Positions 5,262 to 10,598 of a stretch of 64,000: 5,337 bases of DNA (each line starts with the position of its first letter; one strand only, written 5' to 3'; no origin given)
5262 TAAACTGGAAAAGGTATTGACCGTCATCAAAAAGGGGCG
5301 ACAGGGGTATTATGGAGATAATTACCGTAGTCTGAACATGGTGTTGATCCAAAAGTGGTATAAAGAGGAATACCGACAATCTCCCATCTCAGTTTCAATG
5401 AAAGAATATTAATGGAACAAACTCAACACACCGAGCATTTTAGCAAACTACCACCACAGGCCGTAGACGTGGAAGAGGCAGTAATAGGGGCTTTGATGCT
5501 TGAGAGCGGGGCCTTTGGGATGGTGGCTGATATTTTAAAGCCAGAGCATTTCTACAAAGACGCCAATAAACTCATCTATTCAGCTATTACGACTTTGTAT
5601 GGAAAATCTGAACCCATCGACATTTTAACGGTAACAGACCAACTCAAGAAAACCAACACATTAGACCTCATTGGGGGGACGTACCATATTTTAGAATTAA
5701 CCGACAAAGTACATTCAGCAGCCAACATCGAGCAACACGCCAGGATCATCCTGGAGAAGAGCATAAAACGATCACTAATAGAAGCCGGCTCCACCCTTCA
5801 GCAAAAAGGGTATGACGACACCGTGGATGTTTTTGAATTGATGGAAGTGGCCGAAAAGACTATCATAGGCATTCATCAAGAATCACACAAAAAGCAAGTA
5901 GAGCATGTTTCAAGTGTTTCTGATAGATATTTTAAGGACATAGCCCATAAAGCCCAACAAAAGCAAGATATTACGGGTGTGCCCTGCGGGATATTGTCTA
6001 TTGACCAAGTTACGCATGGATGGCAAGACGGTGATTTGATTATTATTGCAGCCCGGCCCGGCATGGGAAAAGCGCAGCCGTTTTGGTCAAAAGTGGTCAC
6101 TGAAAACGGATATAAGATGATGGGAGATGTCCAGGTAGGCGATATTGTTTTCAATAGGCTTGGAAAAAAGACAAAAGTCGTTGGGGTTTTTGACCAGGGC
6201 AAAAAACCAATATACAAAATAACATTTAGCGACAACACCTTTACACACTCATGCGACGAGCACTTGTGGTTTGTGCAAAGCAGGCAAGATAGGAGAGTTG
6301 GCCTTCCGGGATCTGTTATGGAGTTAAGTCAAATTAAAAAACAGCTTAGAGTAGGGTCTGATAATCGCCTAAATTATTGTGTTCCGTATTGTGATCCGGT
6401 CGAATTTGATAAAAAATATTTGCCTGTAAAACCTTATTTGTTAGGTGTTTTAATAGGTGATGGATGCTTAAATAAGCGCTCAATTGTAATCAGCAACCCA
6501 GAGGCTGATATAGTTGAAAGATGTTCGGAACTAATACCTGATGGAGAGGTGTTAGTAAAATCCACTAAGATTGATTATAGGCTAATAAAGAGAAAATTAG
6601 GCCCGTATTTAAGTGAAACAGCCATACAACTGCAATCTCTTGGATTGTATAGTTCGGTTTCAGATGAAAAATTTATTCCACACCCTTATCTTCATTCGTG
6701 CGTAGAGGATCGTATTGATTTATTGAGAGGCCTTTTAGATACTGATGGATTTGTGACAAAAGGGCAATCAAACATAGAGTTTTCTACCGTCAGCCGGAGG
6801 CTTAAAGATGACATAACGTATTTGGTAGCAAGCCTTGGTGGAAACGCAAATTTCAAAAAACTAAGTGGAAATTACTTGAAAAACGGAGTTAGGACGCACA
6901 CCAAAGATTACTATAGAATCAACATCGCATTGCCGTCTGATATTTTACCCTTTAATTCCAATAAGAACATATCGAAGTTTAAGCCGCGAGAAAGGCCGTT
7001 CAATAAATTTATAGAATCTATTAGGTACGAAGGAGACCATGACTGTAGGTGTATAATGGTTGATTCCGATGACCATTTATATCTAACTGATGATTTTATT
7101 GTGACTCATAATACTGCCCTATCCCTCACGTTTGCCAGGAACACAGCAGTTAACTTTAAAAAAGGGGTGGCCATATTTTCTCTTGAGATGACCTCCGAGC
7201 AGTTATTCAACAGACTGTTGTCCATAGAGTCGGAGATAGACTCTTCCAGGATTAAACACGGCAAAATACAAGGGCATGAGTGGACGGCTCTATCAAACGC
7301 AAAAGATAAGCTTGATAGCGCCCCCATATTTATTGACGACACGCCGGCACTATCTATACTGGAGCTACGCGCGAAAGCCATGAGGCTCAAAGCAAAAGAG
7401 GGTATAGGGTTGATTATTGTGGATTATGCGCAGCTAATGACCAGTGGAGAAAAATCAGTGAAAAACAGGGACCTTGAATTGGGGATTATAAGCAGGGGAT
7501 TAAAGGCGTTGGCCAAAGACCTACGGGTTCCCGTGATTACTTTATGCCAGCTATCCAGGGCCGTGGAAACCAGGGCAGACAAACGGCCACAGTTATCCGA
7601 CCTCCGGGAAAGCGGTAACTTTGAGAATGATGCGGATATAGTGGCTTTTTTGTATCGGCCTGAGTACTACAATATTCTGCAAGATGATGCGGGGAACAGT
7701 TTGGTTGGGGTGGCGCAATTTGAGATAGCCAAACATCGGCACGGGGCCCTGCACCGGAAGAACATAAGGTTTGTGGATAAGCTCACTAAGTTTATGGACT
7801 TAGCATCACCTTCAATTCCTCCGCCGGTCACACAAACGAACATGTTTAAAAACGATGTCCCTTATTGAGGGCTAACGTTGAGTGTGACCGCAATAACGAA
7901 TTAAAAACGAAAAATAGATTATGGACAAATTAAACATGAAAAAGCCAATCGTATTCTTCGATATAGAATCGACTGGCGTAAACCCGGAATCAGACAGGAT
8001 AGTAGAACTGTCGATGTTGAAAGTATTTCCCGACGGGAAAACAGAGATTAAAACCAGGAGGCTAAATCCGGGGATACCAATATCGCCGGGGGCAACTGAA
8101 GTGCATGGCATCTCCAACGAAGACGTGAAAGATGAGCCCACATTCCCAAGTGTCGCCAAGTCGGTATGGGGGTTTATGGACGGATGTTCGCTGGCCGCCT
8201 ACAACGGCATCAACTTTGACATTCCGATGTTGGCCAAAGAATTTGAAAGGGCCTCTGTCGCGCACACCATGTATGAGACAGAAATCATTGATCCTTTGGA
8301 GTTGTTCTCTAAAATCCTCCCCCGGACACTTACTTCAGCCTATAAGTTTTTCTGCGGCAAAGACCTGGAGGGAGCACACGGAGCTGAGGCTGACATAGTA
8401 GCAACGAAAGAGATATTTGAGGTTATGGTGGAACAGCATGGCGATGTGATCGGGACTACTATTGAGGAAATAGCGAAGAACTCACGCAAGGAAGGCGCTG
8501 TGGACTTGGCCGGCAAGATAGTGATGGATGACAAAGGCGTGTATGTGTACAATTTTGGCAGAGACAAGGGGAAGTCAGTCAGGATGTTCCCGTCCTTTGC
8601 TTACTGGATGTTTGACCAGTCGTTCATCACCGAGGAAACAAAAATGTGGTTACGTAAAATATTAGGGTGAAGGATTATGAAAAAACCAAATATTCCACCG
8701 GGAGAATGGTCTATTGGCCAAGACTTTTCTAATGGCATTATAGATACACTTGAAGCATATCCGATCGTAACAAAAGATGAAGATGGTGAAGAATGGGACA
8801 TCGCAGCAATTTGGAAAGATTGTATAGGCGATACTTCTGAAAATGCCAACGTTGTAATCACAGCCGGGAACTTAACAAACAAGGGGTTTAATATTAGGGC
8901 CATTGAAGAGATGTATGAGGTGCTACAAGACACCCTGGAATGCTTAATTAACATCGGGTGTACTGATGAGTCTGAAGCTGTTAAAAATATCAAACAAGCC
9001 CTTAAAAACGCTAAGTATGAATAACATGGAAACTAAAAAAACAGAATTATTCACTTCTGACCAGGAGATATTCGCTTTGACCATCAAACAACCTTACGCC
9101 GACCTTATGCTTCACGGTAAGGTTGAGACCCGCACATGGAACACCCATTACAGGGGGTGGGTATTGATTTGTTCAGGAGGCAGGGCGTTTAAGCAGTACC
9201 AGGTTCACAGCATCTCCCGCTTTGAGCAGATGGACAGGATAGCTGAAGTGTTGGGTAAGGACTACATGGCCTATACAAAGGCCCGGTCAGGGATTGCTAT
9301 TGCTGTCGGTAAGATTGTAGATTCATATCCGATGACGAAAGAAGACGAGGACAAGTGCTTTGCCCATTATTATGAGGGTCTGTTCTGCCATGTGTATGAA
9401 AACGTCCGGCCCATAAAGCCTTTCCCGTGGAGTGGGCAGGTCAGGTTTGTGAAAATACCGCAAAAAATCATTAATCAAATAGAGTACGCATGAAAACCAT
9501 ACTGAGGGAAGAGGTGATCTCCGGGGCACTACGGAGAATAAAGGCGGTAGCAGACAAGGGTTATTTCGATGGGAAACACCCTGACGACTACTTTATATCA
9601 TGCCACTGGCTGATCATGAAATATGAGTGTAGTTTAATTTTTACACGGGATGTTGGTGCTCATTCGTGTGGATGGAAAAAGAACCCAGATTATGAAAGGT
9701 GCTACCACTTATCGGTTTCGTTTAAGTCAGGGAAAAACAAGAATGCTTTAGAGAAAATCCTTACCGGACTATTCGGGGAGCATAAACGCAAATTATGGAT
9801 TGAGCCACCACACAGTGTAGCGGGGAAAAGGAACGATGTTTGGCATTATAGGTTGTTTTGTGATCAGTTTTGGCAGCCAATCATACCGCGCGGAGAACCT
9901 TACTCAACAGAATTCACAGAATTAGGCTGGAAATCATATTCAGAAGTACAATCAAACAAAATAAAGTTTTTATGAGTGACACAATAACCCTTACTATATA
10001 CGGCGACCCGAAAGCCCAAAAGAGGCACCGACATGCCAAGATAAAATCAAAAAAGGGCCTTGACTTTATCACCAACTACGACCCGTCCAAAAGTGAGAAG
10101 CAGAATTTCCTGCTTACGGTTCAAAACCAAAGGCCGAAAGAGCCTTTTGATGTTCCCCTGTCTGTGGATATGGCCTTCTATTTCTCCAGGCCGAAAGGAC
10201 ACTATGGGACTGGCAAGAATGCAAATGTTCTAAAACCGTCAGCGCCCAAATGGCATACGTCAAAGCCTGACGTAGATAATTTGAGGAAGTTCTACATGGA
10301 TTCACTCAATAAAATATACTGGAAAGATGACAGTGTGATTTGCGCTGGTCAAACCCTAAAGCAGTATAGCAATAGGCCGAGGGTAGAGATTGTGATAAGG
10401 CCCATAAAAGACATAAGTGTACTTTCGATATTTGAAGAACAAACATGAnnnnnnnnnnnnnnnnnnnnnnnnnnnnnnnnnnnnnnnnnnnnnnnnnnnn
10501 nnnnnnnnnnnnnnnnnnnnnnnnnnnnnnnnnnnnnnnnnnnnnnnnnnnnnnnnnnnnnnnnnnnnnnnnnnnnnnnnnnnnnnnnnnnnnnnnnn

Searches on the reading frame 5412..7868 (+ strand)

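Call 35: search_protein_families(library=pfam, proteins=[window:5412-7868:+], max_evalue=0.01)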
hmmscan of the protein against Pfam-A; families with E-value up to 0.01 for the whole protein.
window:5412-7868:+ (818 aa): 5 families
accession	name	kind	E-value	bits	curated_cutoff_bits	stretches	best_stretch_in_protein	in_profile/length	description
PF03796.21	DnaB_C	-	5.7e-89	298.3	27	2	568-795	33-254/255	DnaB-like helicase C terminal domain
PF00772.26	DnaB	-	6.5e-30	103.7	23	1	14-115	2-103/103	DnaB-like helicase N terminal domain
PF14528.11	LAGLIDADG_3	-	8.4e-10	39.2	22.5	1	437-484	6-55/82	LAGLIDADG-like domain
PF13481.12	AAA_25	-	1.2e-06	28.8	27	1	583-714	72-190/195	AAA domain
PF05204.19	Hom_end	-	0.00063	20.3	21.1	1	428-506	8-85/110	Homing endonuclease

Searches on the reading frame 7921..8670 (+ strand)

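Call 35: search_protein_families(library=pfam, proteins=[window:7921-8670:+], max_evalue=0.01)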
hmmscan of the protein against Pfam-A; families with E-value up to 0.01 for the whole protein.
window:7921-8670:+ (249 aa): 2 families
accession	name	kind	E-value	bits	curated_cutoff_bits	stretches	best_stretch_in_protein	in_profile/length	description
PF00929.31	RNase_T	-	1.1e-20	75.2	24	1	11-166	1-164/164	Exonuclease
PF13482.12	RNase_H_2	-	2.8e-07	31.1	22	1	11-131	1-98/165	RNase_H superfamily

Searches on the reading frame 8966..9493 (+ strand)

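Call 35: search_protein_families(library=pfam, proteins=[window:8966-9493:+], max_evalue=0.01)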
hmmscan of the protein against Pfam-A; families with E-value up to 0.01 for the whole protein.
window:8966-9493:+ (175 aa): 0 families

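Call 81: search_protein_families(library=phrogs, proteins=[window:8966-9493:+], max_evalue=0.001)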
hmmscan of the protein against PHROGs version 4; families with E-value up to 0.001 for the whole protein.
window:8966-9493:+ (175 aa): 1 family
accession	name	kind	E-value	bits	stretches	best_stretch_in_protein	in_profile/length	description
phrog_3193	-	unknown function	2.3e-21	77.5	1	21-174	70-216/269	-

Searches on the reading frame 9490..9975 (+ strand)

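Call 35: search_protein_families(library=pfam, proteins=[window:9490-9975:+], max_evalue=0.01)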
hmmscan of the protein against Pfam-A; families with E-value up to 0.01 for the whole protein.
window:9490-9975:+ (161 aa): 1 family
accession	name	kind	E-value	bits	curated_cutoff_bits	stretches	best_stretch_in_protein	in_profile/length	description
PF20450.4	PPV_E1_DBD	-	0.0017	19.1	25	1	68-109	62-103/140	Papillomavirus E1, DNA-binding domain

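Call 81: search_protein_families(library=phrogs, proteins=[window:9490-9975:+], max_evalue=0.001)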
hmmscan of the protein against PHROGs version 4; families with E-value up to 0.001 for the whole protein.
window:9490-9975:+ (161 aa): 0 families

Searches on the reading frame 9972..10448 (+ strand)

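Call 36: search_protein_families(library=pfam, proteins=[window:9972-10448:+], max_evalue=0.01)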
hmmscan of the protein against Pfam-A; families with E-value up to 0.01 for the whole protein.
window:9972-10448:+ (158 aa): 1 family
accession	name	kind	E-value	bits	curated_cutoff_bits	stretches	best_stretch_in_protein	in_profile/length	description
PF05866.16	RusA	-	8.8e-23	81.7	22.8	1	11-143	2-124/124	Endodeoxyribonuclease RusA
